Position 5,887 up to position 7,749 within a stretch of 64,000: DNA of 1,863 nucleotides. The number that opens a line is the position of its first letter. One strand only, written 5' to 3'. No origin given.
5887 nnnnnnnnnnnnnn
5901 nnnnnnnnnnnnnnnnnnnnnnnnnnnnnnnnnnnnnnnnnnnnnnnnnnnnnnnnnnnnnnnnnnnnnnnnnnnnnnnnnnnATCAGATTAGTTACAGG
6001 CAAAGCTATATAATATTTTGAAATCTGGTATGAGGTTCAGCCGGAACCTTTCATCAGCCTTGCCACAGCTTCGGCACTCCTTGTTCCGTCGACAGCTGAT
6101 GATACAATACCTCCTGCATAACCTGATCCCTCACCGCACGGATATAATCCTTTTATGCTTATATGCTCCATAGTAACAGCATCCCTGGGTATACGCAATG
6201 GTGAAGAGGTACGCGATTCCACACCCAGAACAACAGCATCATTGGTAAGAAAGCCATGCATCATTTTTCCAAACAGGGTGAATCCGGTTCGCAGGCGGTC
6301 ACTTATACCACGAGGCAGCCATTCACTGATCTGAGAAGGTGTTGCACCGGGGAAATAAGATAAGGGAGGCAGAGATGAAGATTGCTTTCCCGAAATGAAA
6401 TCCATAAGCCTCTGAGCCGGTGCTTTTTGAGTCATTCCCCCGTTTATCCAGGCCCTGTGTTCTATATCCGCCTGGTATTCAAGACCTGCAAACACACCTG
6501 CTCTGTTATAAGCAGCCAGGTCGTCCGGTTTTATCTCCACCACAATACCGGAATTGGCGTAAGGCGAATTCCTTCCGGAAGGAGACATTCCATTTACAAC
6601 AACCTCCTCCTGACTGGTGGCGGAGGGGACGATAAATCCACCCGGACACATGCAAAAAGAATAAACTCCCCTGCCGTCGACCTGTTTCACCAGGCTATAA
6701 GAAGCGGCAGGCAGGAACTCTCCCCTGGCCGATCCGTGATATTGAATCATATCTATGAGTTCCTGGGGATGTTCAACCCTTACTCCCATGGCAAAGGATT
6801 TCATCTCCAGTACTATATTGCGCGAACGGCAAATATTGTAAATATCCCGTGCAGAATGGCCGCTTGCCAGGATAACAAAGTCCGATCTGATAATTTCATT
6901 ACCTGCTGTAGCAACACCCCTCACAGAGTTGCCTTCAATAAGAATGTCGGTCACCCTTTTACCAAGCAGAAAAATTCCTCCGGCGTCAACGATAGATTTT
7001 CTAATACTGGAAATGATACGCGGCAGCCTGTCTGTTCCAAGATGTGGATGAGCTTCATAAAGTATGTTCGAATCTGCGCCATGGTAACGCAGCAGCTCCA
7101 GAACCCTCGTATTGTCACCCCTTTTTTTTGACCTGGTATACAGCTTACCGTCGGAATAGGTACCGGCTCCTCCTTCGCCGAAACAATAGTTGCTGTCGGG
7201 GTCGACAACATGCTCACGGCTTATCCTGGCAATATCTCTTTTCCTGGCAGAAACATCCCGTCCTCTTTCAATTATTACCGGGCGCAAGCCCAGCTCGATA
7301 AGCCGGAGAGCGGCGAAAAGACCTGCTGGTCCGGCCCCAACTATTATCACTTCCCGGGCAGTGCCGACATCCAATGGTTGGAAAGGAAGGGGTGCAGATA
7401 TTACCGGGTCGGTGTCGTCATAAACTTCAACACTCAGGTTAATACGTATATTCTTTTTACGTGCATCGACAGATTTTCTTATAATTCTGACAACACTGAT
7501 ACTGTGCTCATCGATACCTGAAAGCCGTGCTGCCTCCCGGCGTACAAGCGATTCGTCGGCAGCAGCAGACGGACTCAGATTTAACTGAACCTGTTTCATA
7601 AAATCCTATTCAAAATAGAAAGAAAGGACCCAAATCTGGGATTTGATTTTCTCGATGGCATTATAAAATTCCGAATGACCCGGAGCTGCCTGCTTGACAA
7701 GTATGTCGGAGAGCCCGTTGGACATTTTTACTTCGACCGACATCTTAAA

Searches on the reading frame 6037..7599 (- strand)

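Call 3: search_protein_families(library=pfam, proteins=[window:6037-7599:-], max_evalue=0.1)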
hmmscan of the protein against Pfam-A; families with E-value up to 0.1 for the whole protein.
window:6037-7599:- (520 aa): 15 families
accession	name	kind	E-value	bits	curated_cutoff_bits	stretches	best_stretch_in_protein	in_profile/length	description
PF21688.3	FAD-depend_C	-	1.6e-71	241.1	27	1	268-464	1-197/197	FAD-dependent protein, C-terminal domain-like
PF01266.30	DAO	-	1.5e-10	41.6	27.9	2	84-117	2-35/353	FAD dependent oxidoreductase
PF01134.28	GIDA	-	4.8e-08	32.9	22.1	1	198-248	100-150/391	Glucose inhibited division protein A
PF03486.20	HI0933_like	-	1.4e-07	31.7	50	1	83-248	2-164/244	HI0933-like protein Rossmann domain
PF01494.25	FAD_binding_3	-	6.1e-07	29.4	22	1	83-118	3-38/349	FAD binding domain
PF07992.20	Pyr_redox_2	-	4e-06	26.9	26.1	1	83-252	2-113/291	Pyridine nucleotide-disulphide oxidoreductase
PF13450.12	NAD_binding_8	-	6.8e-06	26.7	21.9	1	86-133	1-46/68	NAD(P)-binding Rossmann-like domain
PF13738.12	Pyr_redox_3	-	1.6e-05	24.7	30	1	85-116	1-33/305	Pyridine nucleotide-disulphide oxidoreductase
PF00890.30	FAD_binding_2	-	1.6e-05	24.7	20.4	1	84-114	2-32/414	FAD binding domain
PF05834.18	Lycopene_cycl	-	0.00013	21.6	23.4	1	84-116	2-36/380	Lycopene cyclase protein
PF01946.23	Thi4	-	0.00028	20.6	26.2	1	81-112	17-49/235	Thi4 family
PF13454.12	NAD_binding_9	-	0.00067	20.1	21.8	0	85-103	1-19/155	FAD-NAD(P)-binding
PF01593.30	Amino_oxidase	-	0.00074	19.3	19.8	0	186-249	200-257/443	Flavin containing amine oxidoreductase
PF12831.13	FAD_oxidored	-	0.0013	18.5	27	1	83-113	1-31/416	FAD dependent oxidoreductase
PF00070.33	Pyr_redox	-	0.07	14.1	22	0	84-128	2-47/82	Pyridine nucleotide-disulphide oxidoreductase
